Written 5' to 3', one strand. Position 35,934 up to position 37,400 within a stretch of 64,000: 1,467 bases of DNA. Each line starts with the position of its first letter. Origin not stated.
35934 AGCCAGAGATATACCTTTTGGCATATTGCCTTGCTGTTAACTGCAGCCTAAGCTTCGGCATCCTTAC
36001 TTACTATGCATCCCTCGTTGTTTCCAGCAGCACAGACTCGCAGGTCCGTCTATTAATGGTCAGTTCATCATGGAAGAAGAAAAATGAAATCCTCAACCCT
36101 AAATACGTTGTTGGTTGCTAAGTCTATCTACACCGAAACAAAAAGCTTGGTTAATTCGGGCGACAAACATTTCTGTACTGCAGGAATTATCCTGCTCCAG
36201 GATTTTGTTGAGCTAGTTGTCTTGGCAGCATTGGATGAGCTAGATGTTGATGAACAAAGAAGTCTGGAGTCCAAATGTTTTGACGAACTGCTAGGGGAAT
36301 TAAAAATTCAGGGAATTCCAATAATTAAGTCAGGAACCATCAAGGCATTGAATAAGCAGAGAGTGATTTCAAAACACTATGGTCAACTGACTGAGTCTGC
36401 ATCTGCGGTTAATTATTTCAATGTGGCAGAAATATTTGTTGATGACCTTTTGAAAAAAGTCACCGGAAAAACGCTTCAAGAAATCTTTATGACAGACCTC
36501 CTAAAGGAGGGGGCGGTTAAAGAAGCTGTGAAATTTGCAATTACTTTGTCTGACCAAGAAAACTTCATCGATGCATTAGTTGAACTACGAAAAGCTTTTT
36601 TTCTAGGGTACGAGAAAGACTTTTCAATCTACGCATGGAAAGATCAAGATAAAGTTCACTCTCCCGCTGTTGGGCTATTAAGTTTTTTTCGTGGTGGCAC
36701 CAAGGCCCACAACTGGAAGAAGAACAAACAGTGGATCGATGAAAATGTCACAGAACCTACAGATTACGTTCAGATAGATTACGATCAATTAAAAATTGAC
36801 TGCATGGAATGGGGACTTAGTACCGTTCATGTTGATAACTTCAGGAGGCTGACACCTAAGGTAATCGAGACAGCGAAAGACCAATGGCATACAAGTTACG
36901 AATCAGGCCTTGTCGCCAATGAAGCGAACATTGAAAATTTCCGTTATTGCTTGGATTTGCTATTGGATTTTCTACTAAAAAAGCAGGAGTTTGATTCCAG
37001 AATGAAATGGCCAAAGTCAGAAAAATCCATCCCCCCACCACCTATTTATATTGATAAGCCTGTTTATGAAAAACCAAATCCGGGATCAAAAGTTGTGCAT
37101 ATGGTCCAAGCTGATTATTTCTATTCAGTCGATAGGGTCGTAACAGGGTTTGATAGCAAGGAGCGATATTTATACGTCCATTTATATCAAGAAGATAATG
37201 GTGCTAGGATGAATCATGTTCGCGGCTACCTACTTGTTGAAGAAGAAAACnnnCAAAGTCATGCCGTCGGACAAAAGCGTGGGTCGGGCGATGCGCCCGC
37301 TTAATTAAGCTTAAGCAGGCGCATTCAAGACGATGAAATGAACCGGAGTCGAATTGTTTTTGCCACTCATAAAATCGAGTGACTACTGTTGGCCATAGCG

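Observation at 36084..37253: HEPN-like cargo protein: candidate stand-alone anti-phage RNase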

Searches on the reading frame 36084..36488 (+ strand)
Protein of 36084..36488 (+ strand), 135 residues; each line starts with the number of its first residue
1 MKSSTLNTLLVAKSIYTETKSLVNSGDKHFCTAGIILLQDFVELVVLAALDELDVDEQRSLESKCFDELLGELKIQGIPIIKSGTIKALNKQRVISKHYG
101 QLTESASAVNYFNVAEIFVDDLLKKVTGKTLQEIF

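Call 87: search_solved_structures(query=A6, max_evalue=10, show_alignments=3)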
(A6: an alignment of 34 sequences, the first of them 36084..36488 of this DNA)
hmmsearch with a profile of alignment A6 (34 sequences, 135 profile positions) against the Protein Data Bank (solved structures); distinct sequences matched with E-value up to 10: 5.
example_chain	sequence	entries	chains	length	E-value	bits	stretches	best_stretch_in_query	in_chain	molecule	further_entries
7cfk_A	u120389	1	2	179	0.11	16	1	15-59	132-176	Hemolysin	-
8qt5_A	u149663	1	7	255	0.7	13.4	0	54-86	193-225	14-3-3-like protein G-BOX factor 14 lambda,Protein BRASSINAZOLE-RESISTANT 1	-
8hew_A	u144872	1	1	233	0.9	13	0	56-86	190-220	14-3-3 protein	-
1jr5_A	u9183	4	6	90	1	12.8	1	45-78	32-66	10 KDA Anti-Sigma Factor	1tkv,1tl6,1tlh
5xj5_A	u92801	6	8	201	1.1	12.7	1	61-102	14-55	Glycerol-3-phosphate acyltransferase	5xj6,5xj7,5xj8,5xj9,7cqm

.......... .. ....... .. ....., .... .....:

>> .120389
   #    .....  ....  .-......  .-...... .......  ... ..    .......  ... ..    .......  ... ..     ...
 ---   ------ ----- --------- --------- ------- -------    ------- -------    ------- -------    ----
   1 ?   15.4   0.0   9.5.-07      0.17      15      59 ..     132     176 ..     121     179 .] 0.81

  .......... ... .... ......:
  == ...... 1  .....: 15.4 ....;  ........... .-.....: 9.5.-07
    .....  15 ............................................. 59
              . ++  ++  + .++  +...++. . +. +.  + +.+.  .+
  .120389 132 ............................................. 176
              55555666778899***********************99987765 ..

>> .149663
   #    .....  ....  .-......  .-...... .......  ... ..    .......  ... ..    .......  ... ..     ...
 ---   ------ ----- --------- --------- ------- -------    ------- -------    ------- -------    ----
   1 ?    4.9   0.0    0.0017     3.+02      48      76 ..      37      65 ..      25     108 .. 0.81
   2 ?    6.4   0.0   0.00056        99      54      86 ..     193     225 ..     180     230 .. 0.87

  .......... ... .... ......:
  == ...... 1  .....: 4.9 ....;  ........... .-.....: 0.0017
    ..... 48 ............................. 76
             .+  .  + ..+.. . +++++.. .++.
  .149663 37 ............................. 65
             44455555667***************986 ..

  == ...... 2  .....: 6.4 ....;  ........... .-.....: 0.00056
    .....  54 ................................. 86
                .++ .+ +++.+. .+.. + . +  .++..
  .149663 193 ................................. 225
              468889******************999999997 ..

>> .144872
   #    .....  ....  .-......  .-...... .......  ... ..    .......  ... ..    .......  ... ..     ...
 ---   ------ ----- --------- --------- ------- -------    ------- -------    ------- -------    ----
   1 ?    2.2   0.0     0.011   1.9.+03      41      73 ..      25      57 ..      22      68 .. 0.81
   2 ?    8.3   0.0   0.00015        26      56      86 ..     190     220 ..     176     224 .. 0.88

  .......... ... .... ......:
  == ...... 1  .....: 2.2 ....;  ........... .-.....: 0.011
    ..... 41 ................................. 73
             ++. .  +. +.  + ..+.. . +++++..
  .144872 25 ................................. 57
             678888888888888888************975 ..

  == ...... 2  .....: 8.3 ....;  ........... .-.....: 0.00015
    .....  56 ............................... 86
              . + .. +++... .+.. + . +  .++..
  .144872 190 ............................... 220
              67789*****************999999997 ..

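Call 88: search_protein_families(library=pfam, alignment_id=A6, max_evalue=1)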
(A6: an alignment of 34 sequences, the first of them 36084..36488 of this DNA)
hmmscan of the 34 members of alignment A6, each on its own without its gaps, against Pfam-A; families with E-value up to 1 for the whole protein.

A. member 1, window:36084-36488:+ (135 aa): 0 families

B. families by the number of members that match (of 34 scanned): 17 families
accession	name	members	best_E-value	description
PF05155.20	G2P_X_C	4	0.016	Replication-associated protein G2P C-terminal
PF23100.1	DUF2096_N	3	0.05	DUF2096 N-terminal four-helical bundle domain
PF05168.19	HEPN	2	0.0086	HEPN domain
PF05138.18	PaaA_PaaC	2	0.076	Phenylacetic acid catabolic protein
PF12646.12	DUF3783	1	0.011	Domain of unknown function (DUF3783)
PF02436.23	PYC_OADA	1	0.016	Conserved carboxylase domain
PF01815.21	Rop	1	0.047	Rop protein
PF03793.24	PASTA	1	0.084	PASTA domain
PF22242.1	6PGD_like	1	0.087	6-phosphogluconate dehydrogenase C-terminal domain-like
PF09414.15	RNA_ligase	1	0.098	RNA ligase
PF17401.7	DUF5407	1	0.12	Family of unknown function (DUF5407)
PF11679.13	DUF3275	1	0.17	Protein of unknown function (DUF3275)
PF12378.14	P1_N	1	0.17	Mycoplasma adhesin P1, N-terminal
PF23179.1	bHLH_INO2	1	0.18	INO2 bHLH domain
PF10271.14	Tmp39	1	0.19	Putative transmembrane protein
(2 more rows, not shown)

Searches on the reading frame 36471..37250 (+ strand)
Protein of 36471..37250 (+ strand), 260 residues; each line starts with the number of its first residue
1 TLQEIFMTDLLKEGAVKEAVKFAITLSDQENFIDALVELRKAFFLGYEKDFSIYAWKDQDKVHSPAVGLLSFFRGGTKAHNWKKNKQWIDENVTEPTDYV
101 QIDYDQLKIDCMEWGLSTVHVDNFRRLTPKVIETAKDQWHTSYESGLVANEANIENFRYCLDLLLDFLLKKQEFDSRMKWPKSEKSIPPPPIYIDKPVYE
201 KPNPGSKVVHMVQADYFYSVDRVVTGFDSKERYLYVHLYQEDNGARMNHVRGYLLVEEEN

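Call 75: predict_structure(alignment_id=A5)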
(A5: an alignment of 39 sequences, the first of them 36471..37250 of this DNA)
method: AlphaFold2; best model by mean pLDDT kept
length: 260 residues; sequences in the alignment: 39
mean_pLDDT: 86.0   pTM: 0.68
mean pLDDT of the five models: 86.0, 85.5, 84.1, 84.0, 82.6
residues with pLDDT >= 90: 137; 70-90: 87; 50-70: 30; < 50: 6
segments of 3 or more residues with pLDDT < 50: 63-66
pLDDT, mean of each block of 10 residues (from residue 1): 69 93 95 97 96 88 51 72 90 96 93 94 95 93 87 94 96 83 58 82 92 85 86 89 84 78
secondary structure, 60 per line:
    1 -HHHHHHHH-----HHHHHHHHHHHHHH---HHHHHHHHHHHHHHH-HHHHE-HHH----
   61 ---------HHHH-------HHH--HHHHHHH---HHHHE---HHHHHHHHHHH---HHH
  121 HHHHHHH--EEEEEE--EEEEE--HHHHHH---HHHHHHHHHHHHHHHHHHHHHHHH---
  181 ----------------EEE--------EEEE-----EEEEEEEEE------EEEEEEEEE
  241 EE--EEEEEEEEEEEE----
elements in order: H2-9 H15-28 H32-46 H48-51 H70-73 H86-92 H96-99 H104-114 H118-127 E130-135 E138-142 H145-150 H154-177 E197-199 E208-211 E217-225 E232-242 E245-256

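Call 80: fold_search(model_id=the predicted structure, library=pdb)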
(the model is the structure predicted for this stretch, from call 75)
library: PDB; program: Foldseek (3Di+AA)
matches with E <= 10: 487; with E <= 0.001: 0
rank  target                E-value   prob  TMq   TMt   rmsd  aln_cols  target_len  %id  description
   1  9iqd_A                2.0e-01  0.13  0.10  0.19  19.3       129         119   13  Apo-MicM,homologous of AkaM, SnoaL-like protein (released 2025-07-16)
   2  1v29_B                2.0e-01  0.06  0.12  0.13  15.9       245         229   12  Crystal structure of Nitrile hydratase from a thermophile Bacillus smithii (released 2004-10-09)
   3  9iqk_B                2.1e-01  0.08  0.08  0.14  20.7       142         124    6  SacM in complex with LC3 (released 2025-07-16)
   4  9iqk_A                2.4e-01  0.08  0.08  0.16  20.8       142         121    6  SacM in complex with LC3 (released 2025-07-16)
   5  9iq7_B                2.4e-01  0.06  0.08  0.13  20.9       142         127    6  SacM-homologous of AkaM (released 2025-07-16)
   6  9g5b_D                2.8e-01  0.09  0.10  0.08  16.4       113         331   14  Assembly intermediate of human mitochondrial ribosome small subunit (State A) (released 2025-04-23)
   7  9iqd_D                3.2e-01  0.10  0.10  0.19  19.4       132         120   13  Apo-MicM,homologous of AkaM, SnoaL-like protein (released 2025-07-16)
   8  9iql_B                3.2e-01  0.07  0.08  0.14  20.7       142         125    6  SacM in complex with L6S (released 2025-07-16)
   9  9iq7_A                3.3e-01  0.05  0.08  0.14  20.7       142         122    8  SacM-homologous of AkaM (released 2025-07-16)
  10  4krt_B                4.2e-01  0.91  0.16  0.12   4.8        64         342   20  X-ray structure of endolysin from clostridium perfringens phage phiSM101 (released 2014-04-02)
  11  4m6v_D                7.6e-01  0.06  0.09  0.05  17.1       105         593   13  Structure of the carboxyl transferase domain from Rhizobium etli pyruvate carboxylase with pyruvate and biocytin (released 2014-09-10)
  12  1y8c                  8.5e-01  0.20  0.11  0.12   6.4        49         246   12  Crystal structure of a S-adenosylmethionine-dependent methyltransferase from Clostridium acetobutylicum ATCC 824 (released 2004-12-28)
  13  7dda                  9.1e-01  0.11  0.10  0.18  13.2        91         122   12  Envelope protein VP37 a crystal structure from White Spot Syndrome Virus (released 2021-06-23)
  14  8gk8_D                9.1e-01  0.02  0.11  0.05  22.0       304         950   11  R21A Staphylococcus aureus pyruvate carboxylase (released 2023-08-30)
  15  4krt_A                9.6e-01  0.75  0.16  0.12   4.8        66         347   20  X-ray structure of endolysin from clostridium perfringens phage phiSM101 (released 2014-04-02)
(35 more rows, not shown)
